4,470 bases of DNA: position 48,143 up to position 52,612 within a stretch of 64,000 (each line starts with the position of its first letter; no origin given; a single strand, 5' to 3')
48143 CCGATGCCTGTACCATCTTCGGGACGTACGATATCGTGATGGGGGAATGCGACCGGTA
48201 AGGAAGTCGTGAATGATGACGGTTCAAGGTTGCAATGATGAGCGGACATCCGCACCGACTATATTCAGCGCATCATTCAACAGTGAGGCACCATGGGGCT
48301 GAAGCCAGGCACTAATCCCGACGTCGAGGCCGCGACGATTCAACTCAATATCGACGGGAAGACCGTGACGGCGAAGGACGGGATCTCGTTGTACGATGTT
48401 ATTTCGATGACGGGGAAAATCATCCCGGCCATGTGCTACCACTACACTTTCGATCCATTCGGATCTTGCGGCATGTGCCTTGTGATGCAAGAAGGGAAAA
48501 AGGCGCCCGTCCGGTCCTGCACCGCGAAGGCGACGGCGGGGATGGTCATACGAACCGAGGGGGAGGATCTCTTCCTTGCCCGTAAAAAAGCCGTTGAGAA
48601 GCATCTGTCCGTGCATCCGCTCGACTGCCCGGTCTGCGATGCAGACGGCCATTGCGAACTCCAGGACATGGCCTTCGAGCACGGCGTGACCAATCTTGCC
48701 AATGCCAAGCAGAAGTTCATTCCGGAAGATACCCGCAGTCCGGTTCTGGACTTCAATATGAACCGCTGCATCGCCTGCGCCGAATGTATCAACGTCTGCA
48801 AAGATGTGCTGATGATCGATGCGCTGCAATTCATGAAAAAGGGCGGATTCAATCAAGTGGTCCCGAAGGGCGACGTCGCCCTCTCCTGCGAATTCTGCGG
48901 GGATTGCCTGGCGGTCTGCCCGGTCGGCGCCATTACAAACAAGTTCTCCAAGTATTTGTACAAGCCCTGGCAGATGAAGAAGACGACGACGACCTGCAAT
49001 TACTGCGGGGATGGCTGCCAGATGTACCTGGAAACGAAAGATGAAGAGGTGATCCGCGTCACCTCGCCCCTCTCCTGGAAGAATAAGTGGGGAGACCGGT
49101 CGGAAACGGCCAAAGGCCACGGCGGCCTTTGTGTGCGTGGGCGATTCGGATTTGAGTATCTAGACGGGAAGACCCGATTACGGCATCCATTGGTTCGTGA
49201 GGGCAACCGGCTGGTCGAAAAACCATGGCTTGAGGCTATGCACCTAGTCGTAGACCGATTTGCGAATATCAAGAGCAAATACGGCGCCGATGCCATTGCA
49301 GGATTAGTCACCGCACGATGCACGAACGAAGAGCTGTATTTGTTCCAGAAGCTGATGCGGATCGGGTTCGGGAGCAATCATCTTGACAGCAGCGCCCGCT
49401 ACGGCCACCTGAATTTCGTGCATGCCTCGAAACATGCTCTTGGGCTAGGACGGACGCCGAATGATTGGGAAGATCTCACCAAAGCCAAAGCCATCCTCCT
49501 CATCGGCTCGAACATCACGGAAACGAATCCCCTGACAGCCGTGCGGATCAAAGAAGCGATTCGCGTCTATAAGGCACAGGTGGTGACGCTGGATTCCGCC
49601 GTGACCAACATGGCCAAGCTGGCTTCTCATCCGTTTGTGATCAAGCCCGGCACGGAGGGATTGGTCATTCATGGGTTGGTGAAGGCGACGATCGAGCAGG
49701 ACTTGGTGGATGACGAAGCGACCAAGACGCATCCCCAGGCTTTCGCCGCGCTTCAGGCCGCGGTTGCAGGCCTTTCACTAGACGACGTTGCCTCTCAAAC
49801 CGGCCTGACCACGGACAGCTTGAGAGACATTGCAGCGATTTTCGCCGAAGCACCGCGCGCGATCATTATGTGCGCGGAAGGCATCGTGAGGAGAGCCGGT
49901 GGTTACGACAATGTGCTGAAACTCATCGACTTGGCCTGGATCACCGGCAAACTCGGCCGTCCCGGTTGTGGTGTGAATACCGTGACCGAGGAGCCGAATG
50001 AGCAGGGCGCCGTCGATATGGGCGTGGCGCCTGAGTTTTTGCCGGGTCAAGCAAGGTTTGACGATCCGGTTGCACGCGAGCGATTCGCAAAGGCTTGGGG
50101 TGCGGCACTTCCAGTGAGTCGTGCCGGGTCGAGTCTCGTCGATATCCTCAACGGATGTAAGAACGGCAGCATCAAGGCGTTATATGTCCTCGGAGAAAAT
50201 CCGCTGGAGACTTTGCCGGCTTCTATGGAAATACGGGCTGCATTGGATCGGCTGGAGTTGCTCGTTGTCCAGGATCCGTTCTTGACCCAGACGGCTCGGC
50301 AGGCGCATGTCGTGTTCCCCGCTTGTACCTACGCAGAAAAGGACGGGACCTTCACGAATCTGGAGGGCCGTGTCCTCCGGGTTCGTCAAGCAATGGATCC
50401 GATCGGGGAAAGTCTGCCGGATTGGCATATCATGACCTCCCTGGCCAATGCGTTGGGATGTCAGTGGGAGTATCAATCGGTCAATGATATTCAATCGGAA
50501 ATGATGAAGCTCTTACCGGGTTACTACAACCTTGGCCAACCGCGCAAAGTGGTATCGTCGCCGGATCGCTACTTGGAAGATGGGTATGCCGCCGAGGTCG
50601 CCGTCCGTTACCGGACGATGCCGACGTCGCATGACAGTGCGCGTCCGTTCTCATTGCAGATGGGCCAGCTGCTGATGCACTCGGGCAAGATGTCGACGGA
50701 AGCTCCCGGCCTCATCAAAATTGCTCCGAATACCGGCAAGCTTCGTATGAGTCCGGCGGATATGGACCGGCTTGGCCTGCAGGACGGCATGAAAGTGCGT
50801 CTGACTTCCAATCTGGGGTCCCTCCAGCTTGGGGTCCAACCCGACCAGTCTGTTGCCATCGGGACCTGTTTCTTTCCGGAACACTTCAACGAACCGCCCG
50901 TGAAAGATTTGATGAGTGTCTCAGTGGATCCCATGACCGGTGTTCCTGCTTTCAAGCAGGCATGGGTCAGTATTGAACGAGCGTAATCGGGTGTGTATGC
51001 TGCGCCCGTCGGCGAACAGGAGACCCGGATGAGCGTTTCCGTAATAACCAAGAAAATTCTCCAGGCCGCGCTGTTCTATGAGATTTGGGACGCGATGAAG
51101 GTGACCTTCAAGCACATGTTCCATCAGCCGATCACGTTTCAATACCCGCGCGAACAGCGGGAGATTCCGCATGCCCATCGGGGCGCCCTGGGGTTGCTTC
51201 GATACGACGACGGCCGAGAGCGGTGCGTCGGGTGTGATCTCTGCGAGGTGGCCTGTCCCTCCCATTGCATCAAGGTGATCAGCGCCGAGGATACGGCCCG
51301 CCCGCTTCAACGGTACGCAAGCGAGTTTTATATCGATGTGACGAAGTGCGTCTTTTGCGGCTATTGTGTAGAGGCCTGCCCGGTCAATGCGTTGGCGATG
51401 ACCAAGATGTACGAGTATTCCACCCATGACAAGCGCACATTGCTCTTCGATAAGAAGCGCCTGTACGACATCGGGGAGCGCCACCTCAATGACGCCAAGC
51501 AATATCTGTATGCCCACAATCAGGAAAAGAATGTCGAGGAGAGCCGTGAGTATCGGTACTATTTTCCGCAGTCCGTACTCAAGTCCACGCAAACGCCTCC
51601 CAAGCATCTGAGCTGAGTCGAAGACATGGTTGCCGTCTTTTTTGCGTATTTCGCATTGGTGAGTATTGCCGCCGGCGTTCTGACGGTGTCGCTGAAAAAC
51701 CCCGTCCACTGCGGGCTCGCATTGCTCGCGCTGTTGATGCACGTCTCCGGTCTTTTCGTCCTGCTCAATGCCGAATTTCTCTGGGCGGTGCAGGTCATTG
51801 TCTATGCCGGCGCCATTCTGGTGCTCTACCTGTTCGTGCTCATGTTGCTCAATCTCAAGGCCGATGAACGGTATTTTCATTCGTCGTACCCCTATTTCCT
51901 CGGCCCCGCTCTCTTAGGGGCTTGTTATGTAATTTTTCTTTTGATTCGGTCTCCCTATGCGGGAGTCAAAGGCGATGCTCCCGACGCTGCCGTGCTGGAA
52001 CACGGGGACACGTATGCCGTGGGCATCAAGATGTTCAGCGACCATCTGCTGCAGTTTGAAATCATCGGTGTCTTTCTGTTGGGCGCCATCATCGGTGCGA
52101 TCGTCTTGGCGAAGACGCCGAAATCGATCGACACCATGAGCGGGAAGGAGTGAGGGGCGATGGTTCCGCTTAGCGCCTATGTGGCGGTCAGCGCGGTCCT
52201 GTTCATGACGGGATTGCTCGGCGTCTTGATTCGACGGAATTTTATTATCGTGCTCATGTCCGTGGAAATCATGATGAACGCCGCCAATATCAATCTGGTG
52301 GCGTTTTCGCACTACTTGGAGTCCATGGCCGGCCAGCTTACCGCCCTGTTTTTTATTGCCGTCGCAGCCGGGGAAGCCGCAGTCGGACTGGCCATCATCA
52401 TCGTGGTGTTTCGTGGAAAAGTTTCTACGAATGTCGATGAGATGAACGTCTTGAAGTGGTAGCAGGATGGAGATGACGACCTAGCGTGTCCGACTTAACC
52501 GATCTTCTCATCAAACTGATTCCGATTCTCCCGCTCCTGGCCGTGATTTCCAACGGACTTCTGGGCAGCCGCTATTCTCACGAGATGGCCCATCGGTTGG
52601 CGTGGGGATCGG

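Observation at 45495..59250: Complex I operon with non-canonical content: nuoA-B-C-D-G'-I-J-K-L-M-M'-N (two NuoM, no nuoE, nuoF or nuoH in cis)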

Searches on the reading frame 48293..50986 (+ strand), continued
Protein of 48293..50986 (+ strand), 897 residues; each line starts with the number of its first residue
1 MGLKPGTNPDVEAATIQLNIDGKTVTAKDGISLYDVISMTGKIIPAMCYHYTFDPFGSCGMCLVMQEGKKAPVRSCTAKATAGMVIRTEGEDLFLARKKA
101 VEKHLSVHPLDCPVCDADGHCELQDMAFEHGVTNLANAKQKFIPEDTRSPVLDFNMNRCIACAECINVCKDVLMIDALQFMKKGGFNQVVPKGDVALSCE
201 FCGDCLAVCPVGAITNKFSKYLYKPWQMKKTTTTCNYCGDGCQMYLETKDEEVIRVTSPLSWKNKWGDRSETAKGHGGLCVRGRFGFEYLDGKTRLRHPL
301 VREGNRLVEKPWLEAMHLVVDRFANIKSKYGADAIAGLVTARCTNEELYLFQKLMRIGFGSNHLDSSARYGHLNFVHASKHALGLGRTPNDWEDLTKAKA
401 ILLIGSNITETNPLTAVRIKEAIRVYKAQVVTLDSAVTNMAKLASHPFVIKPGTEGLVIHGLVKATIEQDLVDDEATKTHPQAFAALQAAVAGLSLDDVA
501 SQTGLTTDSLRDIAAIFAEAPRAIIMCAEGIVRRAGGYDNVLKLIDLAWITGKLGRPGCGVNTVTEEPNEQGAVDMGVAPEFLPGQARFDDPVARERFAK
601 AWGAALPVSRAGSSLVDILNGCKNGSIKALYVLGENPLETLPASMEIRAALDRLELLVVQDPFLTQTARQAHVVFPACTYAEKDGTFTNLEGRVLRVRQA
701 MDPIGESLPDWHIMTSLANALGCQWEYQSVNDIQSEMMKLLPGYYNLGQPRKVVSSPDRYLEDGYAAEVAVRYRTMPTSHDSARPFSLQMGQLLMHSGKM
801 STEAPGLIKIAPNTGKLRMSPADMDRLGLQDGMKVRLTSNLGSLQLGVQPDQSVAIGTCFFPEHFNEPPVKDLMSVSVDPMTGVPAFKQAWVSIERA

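Call 25: find_related_loci(query=window:48293-50986:+, collection=genome_contigs, flank=10000)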
Query window:48293-50986:+ (897 aa) in genome_contigs; peptide patterns used: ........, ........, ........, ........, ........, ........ (x = any residue, [..] = any of these).
599 stretches matched a pattern (row limit reached: there are more); 576 encode a relative of the query (tblastn E <= 1e-3); the best 80 are kept; 80 distinct loci.
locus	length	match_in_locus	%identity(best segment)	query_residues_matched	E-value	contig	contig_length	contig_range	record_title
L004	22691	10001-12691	98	1-897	0e+0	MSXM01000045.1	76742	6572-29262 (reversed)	MAG: Nitrospira sp. ST-bin4 1835, whole genome shotgun sequence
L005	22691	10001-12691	98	1-897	0e+0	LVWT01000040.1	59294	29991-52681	MAG: Nitrospira sp. SG-bin2 contig3783, whole genome shotgun sequence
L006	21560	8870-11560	87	1-897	0e+0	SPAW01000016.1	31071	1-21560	MAG: Nitrospira sp. isolate RCA Rifle_cladeA_scaffold_16, whole genome shotgun sequence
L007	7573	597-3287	87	1-897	0e+0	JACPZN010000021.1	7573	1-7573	MAG: Nitrospirae bacterium isolate NC_groundwater_890_Pr1_S2p5_56_12 Montesol18_S2p5_coassembly_scaffold_8494, whole gen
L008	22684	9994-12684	87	1-897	0e+0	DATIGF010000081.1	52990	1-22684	MAG TPA_asm: Nitrospiraceae bacterium isolate SMAG_U16414 k141_1047783, whole genome shotgun sequence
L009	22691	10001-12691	85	1-897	0e+0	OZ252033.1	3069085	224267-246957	MAG: Nitrospira sp. isolate 5c54be61-2b1f-4f42-be48-57ea94eb3cab genome assembly, chromosome: 1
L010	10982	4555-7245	85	1-897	0e+0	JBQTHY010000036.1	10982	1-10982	MAG: Nitrospiraceae bacterium isolate SAR15 c_000000276811, whole genome shotgun sequence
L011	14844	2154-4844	85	1-897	0e+0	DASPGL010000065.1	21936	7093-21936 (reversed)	MAG TPA_asm: Nitrospira sp. isolate SMAG_U16450 k141_502069, whole genome shotgun sequence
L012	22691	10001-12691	84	1-897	0e+0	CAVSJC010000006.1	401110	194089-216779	MAG: uncultured Nitrospiraceae bacterium isolate MFD02360.bin.2.39 genome assembly, contig: contig_1235, whole genome sh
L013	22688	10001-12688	85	1-897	0e+0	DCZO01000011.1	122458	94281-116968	MAG TPA_asm: Nitrospira sp. UBA2082 UBA2082_contig_238, whole genome shotgun sequence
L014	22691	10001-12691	86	1-897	0e+0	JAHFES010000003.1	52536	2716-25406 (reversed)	MAG: Nitrospiraceae bacterium isolate nzgw274 NODE_81_length_52537_cov_59.385894, whole genome shotgun sequence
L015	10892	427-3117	84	1-897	0e+0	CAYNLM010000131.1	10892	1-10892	MAG TPA_asm: uncultured Nitrospira sp. isolate SRP093762_co1_58 genome assembly, contig: NODE_3477_length_10892_cov_8.47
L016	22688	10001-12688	84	1-897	0e+0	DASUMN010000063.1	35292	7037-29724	MAG TPA_asm: Nitrospira sp. isolate SMAG_U1574 k141_648094, whole genome shotgun sequence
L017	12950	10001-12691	84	1-897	0e+0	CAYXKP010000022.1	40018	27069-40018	MAG TPA_asm: uncultured Nitrospira sp. isolate binchicken_co311_157 genome assembly, contig: NODE_1684_length_40018_cov_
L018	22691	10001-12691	84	1-897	0e+0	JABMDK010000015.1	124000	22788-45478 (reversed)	MAG: Nitrospira sp. isolate YR-XLJ-1 YR_XLJ_1_Scaffold_15, whole genome shotgun sequence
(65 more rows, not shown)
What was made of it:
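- Closest known: Nitrospira moscoviensis CI_1. Different: The window is closest to the Nitrospira MAGs ST-bin4 and SG-bin2, at 98% for G' (call 25).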

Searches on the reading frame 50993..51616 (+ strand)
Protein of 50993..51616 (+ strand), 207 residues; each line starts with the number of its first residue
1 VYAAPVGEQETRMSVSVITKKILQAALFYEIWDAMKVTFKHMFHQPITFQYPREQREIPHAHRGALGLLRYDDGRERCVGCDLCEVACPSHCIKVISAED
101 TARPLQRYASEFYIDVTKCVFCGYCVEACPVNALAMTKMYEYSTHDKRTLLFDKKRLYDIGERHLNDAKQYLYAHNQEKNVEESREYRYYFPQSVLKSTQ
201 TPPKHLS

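Call 3: search_protein_families(library=pfam, proteins=[window:50993-51616:+])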
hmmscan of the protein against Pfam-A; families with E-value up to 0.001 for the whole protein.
window:50993-51616:+ (207 aa): 12 families
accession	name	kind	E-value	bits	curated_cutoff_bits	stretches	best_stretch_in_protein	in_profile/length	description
PF00037.32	Fer4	-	1.7e-13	50.2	21.1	2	113-134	2-23/24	4Fe-4S binding domain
PF12838.12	Fer4_7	-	4.4e-13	49.9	27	2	77-133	1-52/52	4Fe-4S dicluster domain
PF13187.11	Fer4_9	-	2.1e-09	37.7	27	1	77-133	1-51/52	4Fe-4S dicluster domain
PF13183.11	Fer4_8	-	1.1e-08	35.9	27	1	116-147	2-33/68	4Fe-4S dicluster domain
PF12797.12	Fer4_2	-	1.3e-07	31.6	24.5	0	112-131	3-22/22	4Fe-4S binding domain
PF13237.11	Fer4_10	-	1.5e-07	31.7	25.5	1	75-130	6-53/53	4Fe-4S dicluster domain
PF13484.11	Fer4_16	-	1.8e-07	32.2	30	1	118-148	1-32/66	4Fe-4S double cluster binding domain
PF12837.12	Fer4_6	-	3.3e-07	30.4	25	1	113-134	3-24/24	4Fe-4S binding domain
PF14697.11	Fer4_21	-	2.3e-06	28.1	35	1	76-136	6-59/59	4Fe-4S dicluster domain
PF13534.11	Fer4_17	-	2.7e-05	25.1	22.2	0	76-91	44-59/61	4Fe-4S dicluster domain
PF25160.1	LdpA_Fe-S-bd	-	0.00017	21.8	27.6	0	116-137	25-46/49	LdpA Fe-S cluster-binding domain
PF12798.12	Fer4_3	-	0.00067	20.7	27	0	119-133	1-15/15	4Fe-4S binding domain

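Call 8: search_protein_families(library=ncbifam, proteins=[window:50993-51616:+], max_evalue=1e-10)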
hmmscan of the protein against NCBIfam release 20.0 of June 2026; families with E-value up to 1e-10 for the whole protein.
window:50993-51616:+ (207 aa): 19 families
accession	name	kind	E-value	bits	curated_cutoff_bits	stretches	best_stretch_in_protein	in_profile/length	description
NF004538.0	PRK05888.1-4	equivalog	1.2e-40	138.8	135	1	20-168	5-151/162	NADH-quinone oxidoreductase subunit NuoI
NF004537.0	PRK05888.1-3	equivalog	9.9e-40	136.2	163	1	16-185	8-181/204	NADH-quinone oxidoreductase subunit NuoI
TIGR01971.1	NuoI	subfamily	8.6e-39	131.9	113.05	1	35-157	2-121/121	NADH-quinone oxidoreductase, chain I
NF004539.0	PRK05888.1-5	equivalog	1.1e-37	129.2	225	1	20-170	5-153/162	NADH-quinone oxidoreductase subunit NuoI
NF004536.0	PRK05888.1-1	equivalog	1.7e-34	118.7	212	1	29-174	11-154/180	NADH-quinone oxidoreductase subunit NuoI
NF004542.0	PRK05888.2-3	equivalog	1.5e-25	89.9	248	1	18-160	23-165/203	NADH-quinone oxidoreductase subunit NuoI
NF004541.0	PRK05888.2-2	equivalog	5.7e-24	84.8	217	1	24-162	13-138/168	NADH-quinone oxidoreductase subunit NuoI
TIGR00403.1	ndhI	equivalog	5.1e-22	78.3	302.35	1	19-161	12-146/183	NAD(P)H-quinone oxidoreductase subunit I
NF004544.0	PRK05888.2-6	equivalog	5.2e-22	78.5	457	1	19-146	22-148/220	NADH-quinone oxidoreductase subunit NuoI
NF010590.0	PRK13984.1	equivalog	3.3e-19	68.5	946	1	37-155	16-129/611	putative oxidoreductase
NF004545.0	PRK05888.3-1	equivalog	3.6e-19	69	229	1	31-143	26-132/154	NADH-quinone oxidoreductase subunit NuoI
NF040612.1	F420_dehyd_FpoI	exception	6.3e-19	68.1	180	1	35-142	6-107/135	F420H2 dehydrogenase subunit FpoI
NF006221.0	PRK08348.1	subfamily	1.9e-18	66.4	124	1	35-156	7-110/136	NADH-plastoquinone oxidoreductase subunit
NF004543.0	PRK05888.2-5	equivalog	3e-18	66.1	243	1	37-192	25-176/217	NADH-quinone oxidoreductase subunit NuoI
NF009053.0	PRK12387.1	subfamily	2.1e-17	63.5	204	1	42-152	9-108/180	formate hydrogenlyase complex iron-sulfur subunit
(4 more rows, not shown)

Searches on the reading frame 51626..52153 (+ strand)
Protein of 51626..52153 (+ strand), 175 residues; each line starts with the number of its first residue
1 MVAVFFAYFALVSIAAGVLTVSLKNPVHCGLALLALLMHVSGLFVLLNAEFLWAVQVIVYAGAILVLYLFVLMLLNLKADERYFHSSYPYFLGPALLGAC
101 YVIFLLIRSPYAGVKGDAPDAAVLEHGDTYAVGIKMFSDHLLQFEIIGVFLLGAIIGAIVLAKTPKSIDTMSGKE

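Call 3: search_protein_families(library=pfam, proteins=[window:51626-52153:+])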
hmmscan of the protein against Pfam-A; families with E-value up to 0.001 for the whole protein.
window:51626-52153:+ (175 aa): 1 family
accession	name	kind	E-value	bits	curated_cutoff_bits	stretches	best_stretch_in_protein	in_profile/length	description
PF00499.25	Oxidored_q3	-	1.6e-34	119.2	33.2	1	17-161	2-146/146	NADH-ubiquinone/plastoquinone oxidoreductase chain 6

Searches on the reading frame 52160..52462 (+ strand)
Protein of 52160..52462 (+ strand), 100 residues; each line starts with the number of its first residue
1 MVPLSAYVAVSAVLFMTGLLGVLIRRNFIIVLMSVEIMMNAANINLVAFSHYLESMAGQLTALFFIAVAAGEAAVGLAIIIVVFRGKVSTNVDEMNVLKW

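Call 3: search_protein_families(library=pfam, proteins=[window:52160-52462:+])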
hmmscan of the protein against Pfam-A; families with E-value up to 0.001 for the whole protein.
window:52160-52462:+ (100 aa): 1 family
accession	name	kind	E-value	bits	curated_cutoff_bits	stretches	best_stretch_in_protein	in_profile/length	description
PF00420.29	Oxidored_q2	-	8.4e-28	96.4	26.1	1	7-100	2-95/95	NADH-ubiquinone/plastoquinone oxidoreductase chain 4L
